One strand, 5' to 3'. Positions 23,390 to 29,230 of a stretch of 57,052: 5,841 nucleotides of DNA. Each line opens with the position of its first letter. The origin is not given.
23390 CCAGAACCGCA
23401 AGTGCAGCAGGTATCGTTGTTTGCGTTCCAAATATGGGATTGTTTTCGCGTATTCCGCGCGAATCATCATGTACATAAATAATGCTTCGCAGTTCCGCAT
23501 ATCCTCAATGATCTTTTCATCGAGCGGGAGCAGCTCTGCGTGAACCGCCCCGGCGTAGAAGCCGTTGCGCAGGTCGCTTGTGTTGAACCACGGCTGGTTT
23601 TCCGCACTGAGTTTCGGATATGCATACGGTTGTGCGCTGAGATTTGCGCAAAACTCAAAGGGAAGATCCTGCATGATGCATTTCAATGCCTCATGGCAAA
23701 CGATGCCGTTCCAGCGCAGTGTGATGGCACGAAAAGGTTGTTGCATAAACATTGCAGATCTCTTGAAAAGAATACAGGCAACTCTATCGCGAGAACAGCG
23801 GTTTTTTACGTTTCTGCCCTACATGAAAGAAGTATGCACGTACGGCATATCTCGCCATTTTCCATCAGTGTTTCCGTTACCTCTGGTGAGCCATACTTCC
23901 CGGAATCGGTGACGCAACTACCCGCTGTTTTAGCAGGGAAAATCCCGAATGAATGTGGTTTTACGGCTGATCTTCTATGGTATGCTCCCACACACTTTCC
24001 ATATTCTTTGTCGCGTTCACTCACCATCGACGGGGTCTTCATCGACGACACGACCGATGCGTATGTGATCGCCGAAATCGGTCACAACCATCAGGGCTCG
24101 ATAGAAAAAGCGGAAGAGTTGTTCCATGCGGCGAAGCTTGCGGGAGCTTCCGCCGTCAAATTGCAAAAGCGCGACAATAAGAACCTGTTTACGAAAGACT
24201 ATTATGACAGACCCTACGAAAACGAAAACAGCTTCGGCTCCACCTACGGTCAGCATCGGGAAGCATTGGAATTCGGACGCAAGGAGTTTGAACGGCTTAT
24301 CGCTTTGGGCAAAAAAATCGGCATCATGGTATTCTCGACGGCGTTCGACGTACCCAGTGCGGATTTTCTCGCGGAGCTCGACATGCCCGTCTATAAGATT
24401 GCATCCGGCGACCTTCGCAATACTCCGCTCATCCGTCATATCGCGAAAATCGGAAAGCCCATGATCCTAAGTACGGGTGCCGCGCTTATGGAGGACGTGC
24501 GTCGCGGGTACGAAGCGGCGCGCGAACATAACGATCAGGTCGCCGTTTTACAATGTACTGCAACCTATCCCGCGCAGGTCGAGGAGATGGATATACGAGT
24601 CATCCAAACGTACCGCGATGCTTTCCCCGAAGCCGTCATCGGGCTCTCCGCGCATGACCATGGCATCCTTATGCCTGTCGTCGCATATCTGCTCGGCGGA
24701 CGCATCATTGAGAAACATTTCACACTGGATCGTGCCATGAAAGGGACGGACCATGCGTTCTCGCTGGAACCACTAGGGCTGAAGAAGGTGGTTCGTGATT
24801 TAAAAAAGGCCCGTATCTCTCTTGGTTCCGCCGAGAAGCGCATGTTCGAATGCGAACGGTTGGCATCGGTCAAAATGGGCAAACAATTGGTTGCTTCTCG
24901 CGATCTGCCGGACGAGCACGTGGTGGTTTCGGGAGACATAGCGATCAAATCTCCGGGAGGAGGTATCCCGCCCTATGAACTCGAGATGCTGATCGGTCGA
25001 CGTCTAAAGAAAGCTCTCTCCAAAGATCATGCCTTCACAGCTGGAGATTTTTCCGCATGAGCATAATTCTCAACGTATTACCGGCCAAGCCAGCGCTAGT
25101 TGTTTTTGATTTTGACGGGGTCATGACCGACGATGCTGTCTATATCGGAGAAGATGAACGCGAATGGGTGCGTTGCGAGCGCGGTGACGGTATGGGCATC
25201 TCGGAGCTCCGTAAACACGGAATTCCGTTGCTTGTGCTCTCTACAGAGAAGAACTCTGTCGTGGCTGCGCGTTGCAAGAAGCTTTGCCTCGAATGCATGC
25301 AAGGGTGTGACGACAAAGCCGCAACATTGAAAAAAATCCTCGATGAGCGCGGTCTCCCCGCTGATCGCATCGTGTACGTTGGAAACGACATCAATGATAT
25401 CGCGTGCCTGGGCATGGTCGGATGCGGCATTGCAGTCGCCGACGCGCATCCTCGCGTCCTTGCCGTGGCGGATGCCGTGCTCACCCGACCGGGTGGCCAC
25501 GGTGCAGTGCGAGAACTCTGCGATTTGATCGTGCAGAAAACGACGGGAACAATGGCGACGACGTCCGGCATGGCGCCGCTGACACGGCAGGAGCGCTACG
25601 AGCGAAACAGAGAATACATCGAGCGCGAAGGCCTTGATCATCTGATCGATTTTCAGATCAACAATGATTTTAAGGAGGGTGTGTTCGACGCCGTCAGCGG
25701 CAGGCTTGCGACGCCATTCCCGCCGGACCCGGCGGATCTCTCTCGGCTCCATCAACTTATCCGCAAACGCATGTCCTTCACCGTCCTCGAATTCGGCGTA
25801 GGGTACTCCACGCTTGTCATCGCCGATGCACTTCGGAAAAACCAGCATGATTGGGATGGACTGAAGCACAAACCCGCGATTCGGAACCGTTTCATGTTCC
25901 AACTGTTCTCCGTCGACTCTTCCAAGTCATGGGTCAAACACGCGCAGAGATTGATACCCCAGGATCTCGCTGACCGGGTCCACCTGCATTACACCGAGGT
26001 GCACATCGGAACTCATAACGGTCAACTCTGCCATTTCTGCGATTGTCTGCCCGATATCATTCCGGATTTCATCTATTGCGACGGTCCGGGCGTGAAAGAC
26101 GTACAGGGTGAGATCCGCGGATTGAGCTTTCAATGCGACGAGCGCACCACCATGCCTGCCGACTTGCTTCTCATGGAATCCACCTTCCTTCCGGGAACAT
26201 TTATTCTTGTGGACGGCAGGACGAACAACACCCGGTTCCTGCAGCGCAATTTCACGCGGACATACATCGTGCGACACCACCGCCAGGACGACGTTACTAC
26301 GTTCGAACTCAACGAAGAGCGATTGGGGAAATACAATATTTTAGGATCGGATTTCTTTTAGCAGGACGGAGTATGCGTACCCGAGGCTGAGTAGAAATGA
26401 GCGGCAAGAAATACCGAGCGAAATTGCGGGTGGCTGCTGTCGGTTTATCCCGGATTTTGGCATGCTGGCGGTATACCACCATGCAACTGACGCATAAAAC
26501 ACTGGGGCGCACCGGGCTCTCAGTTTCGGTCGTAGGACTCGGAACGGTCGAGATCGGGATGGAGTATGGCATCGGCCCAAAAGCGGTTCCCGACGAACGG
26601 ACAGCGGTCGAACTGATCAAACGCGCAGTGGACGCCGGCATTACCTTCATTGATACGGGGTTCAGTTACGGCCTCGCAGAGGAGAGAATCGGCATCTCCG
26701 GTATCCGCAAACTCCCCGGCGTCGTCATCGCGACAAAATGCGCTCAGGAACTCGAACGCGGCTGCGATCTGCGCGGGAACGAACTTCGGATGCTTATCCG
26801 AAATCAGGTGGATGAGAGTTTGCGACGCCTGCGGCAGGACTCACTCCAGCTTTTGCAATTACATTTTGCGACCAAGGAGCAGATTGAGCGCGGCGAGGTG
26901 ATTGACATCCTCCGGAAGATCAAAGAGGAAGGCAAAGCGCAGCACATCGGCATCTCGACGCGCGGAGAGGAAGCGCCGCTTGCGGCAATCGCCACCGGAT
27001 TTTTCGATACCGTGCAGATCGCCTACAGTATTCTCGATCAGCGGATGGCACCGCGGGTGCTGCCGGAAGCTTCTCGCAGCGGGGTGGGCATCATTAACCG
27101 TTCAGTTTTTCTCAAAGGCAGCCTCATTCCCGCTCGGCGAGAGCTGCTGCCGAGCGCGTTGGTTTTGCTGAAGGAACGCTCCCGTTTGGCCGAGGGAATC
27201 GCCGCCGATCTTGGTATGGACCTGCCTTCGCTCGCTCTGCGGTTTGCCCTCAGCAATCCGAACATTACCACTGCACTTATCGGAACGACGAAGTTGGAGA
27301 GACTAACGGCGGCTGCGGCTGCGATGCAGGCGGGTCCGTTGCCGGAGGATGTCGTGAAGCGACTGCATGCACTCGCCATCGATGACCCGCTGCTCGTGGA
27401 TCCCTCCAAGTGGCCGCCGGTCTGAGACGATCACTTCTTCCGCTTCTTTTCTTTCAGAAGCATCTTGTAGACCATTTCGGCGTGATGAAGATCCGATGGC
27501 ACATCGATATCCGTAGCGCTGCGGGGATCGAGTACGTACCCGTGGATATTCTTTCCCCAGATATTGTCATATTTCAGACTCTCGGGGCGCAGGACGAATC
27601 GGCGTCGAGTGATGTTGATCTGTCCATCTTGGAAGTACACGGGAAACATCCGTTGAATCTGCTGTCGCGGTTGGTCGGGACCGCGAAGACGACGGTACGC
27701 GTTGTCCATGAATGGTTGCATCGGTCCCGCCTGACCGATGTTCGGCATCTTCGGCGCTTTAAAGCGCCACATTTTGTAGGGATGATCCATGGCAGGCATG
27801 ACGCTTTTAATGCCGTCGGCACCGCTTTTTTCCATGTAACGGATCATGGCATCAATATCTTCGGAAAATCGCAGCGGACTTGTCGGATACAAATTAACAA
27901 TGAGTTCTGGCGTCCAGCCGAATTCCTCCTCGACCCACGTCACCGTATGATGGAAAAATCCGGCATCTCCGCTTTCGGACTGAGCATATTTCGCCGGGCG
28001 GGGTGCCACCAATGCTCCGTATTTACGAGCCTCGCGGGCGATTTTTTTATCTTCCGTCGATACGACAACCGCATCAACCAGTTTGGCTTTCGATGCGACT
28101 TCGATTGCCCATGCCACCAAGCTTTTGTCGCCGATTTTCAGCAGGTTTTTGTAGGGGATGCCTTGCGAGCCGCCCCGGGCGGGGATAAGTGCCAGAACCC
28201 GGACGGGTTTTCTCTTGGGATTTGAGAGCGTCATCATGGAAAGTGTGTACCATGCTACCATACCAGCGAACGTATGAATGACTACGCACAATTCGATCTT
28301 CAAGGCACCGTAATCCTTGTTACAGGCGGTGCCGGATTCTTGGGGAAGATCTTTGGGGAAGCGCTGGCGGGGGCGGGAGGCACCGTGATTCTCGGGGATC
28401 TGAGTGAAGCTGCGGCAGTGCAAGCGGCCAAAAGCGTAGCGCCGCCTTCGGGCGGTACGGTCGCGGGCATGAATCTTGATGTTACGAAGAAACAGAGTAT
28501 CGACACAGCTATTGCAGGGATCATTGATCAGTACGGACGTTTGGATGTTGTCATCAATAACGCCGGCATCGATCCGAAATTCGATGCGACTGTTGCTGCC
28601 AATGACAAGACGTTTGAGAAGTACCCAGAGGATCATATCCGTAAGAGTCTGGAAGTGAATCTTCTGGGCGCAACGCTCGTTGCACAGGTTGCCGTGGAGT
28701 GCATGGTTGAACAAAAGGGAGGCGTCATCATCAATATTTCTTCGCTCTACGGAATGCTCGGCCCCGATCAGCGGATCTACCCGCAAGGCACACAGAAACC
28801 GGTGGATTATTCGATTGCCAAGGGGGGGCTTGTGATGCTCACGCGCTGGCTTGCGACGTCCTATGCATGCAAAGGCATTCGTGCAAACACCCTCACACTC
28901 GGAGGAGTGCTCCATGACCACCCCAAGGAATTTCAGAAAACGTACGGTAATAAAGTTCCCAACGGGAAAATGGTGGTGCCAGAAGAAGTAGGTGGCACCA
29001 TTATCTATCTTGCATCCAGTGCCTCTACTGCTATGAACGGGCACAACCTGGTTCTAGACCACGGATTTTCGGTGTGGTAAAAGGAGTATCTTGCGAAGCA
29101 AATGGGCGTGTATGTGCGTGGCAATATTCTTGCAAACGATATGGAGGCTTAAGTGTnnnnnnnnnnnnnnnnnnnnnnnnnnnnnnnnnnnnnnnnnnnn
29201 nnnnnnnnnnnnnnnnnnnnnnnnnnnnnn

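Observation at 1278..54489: A ~53-kb multi-nonulosonate, sulfated, heavily methylated glycan island next to the 16S gene, with extracytoplasmic GT-C transferases but no classical export or priming machinery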

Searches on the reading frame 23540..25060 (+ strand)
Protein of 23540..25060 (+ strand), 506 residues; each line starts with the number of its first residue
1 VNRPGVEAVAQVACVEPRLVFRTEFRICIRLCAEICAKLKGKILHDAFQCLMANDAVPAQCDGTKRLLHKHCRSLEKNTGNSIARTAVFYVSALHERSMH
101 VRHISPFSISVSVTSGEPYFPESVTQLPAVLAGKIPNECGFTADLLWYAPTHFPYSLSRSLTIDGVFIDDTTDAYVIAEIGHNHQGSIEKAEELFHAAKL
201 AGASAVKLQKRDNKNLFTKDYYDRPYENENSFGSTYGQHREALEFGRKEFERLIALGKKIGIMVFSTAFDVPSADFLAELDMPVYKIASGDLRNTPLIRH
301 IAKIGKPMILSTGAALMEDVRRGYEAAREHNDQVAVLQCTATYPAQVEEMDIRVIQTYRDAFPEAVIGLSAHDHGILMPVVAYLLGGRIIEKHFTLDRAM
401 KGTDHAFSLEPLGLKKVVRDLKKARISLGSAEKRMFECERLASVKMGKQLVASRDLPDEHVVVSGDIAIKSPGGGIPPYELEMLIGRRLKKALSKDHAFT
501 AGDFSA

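Call 6: search_protein_families(library=pfam, proteins=[window:23540-25060:+], max_evalue=0.001)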
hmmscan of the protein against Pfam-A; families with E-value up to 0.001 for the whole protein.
window:23540-25060:+ (506 aa): 2 families
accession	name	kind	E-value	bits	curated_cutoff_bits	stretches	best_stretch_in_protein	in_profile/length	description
PF03102.20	NeuB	-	1.3e-73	247.9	22.1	1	196-433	3-241/241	NeuB family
PF08666.17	SAF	-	0.00027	21.8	21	1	450-503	4-61/63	SAF domain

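Call 12: search_protein_families(library=ncbifam, proteins=[window:23540-25060:+], max_evalue=0.001)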
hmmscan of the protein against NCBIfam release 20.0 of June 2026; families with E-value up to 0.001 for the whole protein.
window:23540-25060:+ (506 aa): 2 families
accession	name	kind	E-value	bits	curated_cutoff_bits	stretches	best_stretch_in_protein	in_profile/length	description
TIGR03569.1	NeuB_NnaB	equivalog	8e-83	278.2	399.65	1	175-498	2-328/329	N-acetylneuraminate synthase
TIGR03586.1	PseI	equivalog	2.8e-69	233.8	340.25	1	174-497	2-325/327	pseudaminic acid synthase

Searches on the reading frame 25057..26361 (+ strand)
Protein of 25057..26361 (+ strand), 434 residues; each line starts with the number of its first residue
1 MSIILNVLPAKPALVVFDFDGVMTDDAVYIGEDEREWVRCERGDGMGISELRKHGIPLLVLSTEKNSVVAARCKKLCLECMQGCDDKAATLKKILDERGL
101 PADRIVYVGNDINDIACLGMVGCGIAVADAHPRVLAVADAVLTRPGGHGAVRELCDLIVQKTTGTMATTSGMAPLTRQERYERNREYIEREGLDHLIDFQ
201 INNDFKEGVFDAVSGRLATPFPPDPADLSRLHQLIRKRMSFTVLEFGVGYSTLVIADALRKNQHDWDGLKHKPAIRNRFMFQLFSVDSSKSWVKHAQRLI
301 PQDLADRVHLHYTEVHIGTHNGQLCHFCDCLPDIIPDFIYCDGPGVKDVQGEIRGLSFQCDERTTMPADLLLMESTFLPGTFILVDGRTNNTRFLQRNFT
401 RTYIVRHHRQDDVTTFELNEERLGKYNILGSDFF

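Call 6: search_protein_families(library=pfam, proteins=[window:25057-26361:+], max_evalue=0.001)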
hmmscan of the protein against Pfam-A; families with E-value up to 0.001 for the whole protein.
window:25057-26361:+ (434 aa): 3 families
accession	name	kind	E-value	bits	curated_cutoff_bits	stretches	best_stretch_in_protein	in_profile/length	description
PF08282.18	Hydrolase_3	-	2.7e-10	40.9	20.9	1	70-144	171-245/255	haloacid dehalogenase-like hydrolase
PF00702.32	Hydrolase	-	0.00023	22.1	26.4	0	48-116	107-185/191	haloacid dehalogenase-like hydrolase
PF13578.12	Methyltransf_24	-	0.00098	20.4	26.3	0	244-347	1-80/105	Methyltransferase domain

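Call 13: search_protein_families(library=ncbifam, proteins=[window:25057-26361:+], max_evalue=0.001)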
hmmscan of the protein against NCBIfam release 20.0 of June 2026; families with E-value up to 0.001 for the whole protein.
window:25057-26361:+ (434 aa): 16 families
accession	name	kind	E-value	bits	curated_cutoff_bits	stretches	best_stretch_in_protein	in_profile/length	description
NF007019.0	PRK09484.1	equivalog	6.5e-33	113.9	208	1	13-171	26-184/187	3-deoxy-manno-octulosonate-8-phosphatase KdsC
TIGR01670.1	KdsC-phosphatas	subfamily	2.3e-29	102.3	106.95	1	14-161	3-151/154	3-deoxy-D-manno-octulosonate 8-phosphate phosphatase, YrbI family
NF058599.1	KDN-9-PPhBT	equivalog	6.4e-26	91.4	180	1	12-160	2-151/152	3-deoxy-D-glycero-D-galacto-nonulopyranosonate 9-phosphatase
TIGR02726.1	phenyl_P_delta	equivalog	7.3e-22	78.3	281.95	1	14-161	9-157/169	phenylphosphate carboxylase subunit delta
NF002245.0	PRK01158.1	equivalog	2.6e-10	40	198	1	83-154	154-225/233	phosphoglycolate phosphatase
TIGR01487.1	Pglycolate_arch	equivalog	2.2e-09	37.5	122.75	1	82-151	143-212/215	phosphoglycolate phosphatase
TIGR00099.1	Cof-subfamily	subfamily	5.2e-09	36.1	137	1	71-144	173-246/256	Cof-type HAD-IIB family hydrolase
TIGR01662.1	HAD-SF-IIIA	subfamily_domain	4.4e-07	30.1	44.6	1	14-124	2-134/141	HAD-IIIA family hydrolase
TIGR01482.1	SPP-subfamily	subfamily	1.8e-06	27.7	107.15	1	82-154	145-217/225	sucrose-phosphate phosphatase subfamily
NF007806.0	PRK10513.1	equivalog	1.4e-05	24.6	273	1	73-141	183-251/270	sugar-phosphatase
NF007821.0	PRK10530.1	equivalog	5.4e-05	22.6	274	1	82-143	195-256/272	pyridoxal phosphatase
NF045966.1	YcsE_rel_Pase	equivalog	0.00012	21.7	220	1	86-154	191-259/265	YcsE-related riboflavin metabolism phosphatase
TIGR01525.1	ATPase-IB_hvy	subfamily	0.00076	18.5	346.25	0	48-145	396-494/560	heavy metal translocating P-type ATPase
NF008213.0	PRK10976.1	equivalog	0.00092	18.8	386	0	74-135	178-239/266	sugar/pyridoxal phosphate phosphatase YigL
TIGR01511.1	ATPase-IB1_Cu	subfamily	0.00092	18.2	397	0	48-144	378-470/542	copper-translocating P-type ATPase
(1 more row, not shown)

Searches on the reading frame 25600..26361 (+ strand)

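Call 16: search_protein_families(library=pfam, proteins=[window:25600-26361:+], max_evalue=10)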
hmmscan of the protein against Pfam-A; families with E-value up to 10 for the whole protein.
window:25600-26361:+ (253 aa): 1 family
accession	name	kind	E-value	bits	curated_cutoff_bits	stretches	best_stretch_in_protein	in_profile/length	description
PF13578.12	Methyltransf_24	-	0.00042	21.6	26.3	1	63-166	1-80/105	Methyltransferase domain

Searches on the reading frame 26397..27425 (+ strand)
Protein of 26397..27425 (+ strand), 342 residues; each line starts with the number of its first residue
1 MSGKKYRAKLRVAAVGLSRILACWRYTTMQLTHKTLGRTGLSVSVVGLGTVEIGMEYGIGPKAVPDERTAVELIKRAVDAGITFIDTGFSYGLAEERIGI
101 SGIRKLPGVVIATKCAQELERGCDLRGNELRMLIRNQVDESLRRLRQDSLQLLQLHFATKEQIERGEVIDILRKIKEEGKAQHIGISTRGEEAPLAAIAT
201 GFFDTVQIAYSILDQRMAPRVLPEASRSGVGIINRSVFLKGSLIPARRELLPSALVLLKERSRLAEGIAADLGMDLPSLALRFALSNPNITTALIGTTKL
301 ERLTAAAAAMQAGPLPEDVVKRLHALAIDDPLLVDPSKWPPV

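Call 6: search_protein_families(library=pfam, proteins=[window:26397-27425:+], max_evalue=0.001)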
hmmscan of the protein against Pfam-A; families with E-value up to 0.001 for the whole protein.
window:26397-27425:+ (342 aa): 1 family
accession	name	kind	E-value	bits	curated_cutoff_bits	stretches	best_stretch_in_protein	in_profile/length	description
PF00248.27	Aldo_ket_red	-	2e-38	132.6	24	1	46-326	2-289/291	Aldo/keto reductase family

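Call 13: search_protein_families(library=ncbifam, proteins=[window:26397-27425:+], max_evalue=0.001)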
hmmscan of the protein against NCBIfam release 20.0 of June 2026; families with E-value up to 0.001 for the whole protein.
window:26397-27425:+ (342 aa): 7 families
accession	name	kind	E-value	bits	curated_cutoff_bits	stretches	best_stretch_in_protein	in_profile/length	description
NF011432.0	PRK14863.1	equivalog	2.2e-22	80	244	1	41-339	3-290/292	bifunctional regulator KidO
NF049922.1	MethglyxlRedYdjG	equivalog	2.6e-18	66.1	550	1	35-238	5-220/326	NADH-dependent methylglyoxal reductase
NF007695.0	PRK10376.1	subfamily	1.6e-09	37.3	280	1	35-230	9-207/290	oxidoreductase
TIGR01293.1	Kv_beta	subfamily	4.4e-09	35.8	365.4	1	32-185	2-150/319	voltage-dependent potassium channel subunit beta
NF007912.0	PRK10625.1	equivalog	6.6e-07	29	415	0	37-161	7-137/346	NADP(H)-dependent aldo-keto reductase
NF007388.0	PRK09912.1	subfamily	2.2e-06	26.8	448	0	25-191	9-172/346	L-glyceraldehyde 3-phosphate reductase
NF008377.0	PRK11172.1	equivalog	0.0002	20.7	327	1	136-189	77-131/267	2,5-didehydrogluconate reductase DkgB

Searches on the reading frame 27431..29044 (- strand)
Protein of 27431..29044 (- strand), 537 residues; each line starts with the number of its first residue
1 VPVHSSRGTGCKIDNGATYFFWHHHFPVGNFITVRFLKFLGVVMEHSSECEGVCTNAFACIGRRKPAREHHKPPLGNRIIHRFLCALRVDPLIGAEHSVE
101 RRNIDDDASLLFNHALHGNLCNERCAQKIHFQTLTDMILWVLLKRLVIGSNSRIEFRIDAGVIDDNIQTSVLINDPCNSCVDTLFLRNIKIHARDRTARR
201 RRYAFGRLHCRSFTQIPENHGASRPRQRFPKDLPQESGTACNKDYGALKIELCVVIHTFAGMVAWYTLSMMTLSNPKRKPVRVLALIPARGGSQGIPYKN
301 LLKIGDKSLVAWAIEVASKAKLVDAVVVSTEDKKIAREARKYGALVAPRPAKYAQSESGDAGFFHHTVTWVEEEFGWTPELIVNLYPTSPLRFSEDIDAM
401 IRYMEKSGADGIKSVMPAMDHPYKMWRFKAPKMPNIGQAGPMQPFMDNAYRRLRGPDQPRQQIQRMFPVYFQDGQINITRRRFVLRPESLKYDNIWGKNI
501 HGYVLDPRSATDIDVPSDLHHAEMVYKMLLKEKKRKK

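Call 6: search_protein_families(library=pfam, proteins=[window:27431-29044:-], max_evalue=0.001)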
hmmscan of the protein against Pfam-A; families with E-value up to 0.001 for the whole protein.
window:27431-29044:- (537 aa): 1 family
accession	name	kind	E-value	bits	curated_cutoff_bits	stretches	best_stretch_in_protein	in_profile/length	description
PF02348.25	CTP_transf_3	-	1.2e-19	71.5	22.6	1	285-414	2-124/217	Cytidylyltransferase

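Call 13: search_protein_families(library=ncbifam, proteins=[window:27431-29044:-], max_evalue=0.001)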
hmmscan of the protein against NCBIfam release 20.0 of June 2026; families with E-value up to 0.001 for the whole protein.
window:27431-29044:- (537 aa): 6 families
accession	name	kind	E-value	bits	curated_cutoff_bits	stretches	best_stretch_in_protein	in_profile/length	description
TIGR03584.1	PseF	equivalog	4.9e-27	95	205.7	1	284-528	1-222/222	pseudaminic acid cytidylyltransferase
NF003950.0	PRK05450.1-3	subfamily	5.8e-14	52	234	1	282-409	2-122/248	3-deoxy-manno-octulosonate cytidylyltransferase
NF003952.0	PRK05450.1-5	subfamily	1.7e-12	47.1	193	1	282-419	2-131/250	3-deoxy-manno-octulosonate cytidylyltransferase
NF009905.0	PRK13368.1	subfamily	2.7e-11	43.3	255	1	283-420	3-130/243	3-deoxy-manno-octulosonate cytidylyltransferase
NF003948.0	PRK05450.1-1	equivalog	5.4e-06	25.8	281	1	282-410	5-126/248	3-deoxy-manno-octulosonate cytidylyltransferase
TIGR00466.1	kdsB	equivalog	0.00046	19.7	155.2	1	285-346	5-65/241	3-deoxy-manno-octulosonate cytidylyltransferase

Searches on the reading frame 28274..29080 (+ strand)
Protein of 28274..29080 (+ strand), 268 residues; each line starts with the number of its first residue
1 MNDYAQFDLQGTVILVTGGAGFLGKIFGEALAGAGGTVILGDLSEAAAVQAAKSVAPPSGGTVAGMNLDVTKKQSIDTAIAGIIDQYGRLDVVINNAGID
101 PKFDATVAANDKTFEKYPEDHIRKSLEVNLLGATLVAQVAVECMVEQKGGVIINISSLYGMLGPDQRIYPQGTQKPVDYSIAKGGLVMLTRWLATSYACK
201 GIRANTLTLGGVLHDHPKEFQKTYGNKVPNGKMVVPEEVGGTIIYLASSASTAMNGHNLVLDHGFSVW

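Call 39: search_protein_families(library=pfam, proteins=[window:28274-29080:+], max_evalue=1)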
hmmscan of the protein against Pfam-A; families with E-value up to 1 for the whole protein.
window:28274-29080:+ (268 aa): 8 families
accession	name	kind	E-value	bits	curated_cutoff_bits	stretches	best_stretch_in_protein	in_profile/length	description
PF13561.12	adh_short_C2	-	2.9e-39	135.5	27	1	27-266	12-236/236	Enoyl-(Acyl carrier protein) reductase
PF00106.31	adh_short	-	1.3e-35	123.1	26.6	1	13-222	2-192/195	short chain dehydrogenase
PF01370.27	Epimerase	-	6.5e-08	32.7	20.9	1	14-213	1-176/240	NAD dependent epimerase/dehydratase family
PF08659.16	KR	-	5.3e-07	30.2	22.6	1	13-164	2-143/180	KR domain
PF02719.21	Polysacc_synt_2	-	0.03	13.9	20.2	1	14-147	1-122/293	Polysaccharide biosynthesis protein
PF01073.25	3Beta_HSD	-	0.077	12.4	22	1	15-83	1-67/280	3-beta hydroxysteroid dehydrogenase/isomerase family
PF16363.11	GDP_Man_Dehyd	-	0.093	12.6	27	1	15-83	1-74/332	GDP-mannose 4,6 dehydratase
PF23441.1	SDR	-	0.1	12.4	27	1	9-116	5-116/258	SDR-like rossmann domain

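Call 63: search_protein_families(library=ncbifam, proteins=[window:28274-29080:+], max_evalue=0.00001)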
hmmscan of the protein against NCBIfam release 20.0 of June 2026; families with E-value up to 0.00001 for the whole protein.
window:28274-29080:+ (268 aa): 203 families (the best 25 are shown)
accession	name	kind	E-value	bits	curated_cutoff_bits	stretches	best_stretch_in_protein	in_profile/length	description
NF006619.0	PRK09186.1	equivalog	1.1e-50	172.6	255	1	9-267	2-256/256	oxidoreductase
NF005559.1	PRK07231.1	subfamily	4.2e-40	137.8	215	1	9-266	2-248/249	glucose 1-dehydrogenase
NF009466.0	PRK12826.1-2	subfamily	8.2e-39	133.5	222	1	12-264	4-243/248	3-oxoacyl-ACP reductase FabG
NF005067.0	PRK06484.1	equivalog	8.6e-38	130.1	713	1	9-267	7-253/524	short chain dehydrogenase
NF006070.0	PRK08213.1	subfamily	1.1e-37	130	279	1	5-267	6-258/259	gluconate 5-dehydrogenase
NF005309.0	PRK06841.1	subfamily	1.4e-37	129.5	286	1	5-267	9-254/255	GolD/DthD family dehydrogenase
NF004198.0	PRK05653.1-3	equivalog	1.8e-37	129.2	296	1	9-261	5-242/248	3-oxoacyl-ACP reductase FabG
NF004778.0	PRK06124.1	equivalog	2.3e-37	128.8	303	1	4-267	4-254/256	SDR family oxidoreductase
NF009093.0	PRK12429.1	subfamily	3e-37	128.3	258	1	9-266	3-257/259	3-hydroxybutyrate dehydrogenase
NF006132.0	PRK08277.1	subfamily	4.5e-37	127.9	281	1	6-267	5-276/280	D-mannonate oxidoreductase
NF004791.0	PRK06138.1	equivalog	4.9e-36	124.3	312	1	8-267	2-251/252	SDR family oxidoreductase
NF050062.1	FlagModPtmA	equivalog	6e-36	124.3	350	1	9-266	2-255/256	flagellin modification protein PtmA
TIGR01830.1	3oxo_ACP_reduc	equivalog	5.4e-35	121.2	297.75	1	15-264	2-237/239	3-oxoacyl-[acyl-carrier-protein] reductase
NF053702.1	TrHdxCHCADhChcB1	equivalog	8.7e-35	120.3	400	1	10-264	3-239/250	trans-4-hydroxycyclohexanecarboxylate dehydrogenase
NF005446.0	PRK07035.1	equivalog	1.3e-34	119.7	373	1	3-265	3-253/255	SDR family oxidoreductase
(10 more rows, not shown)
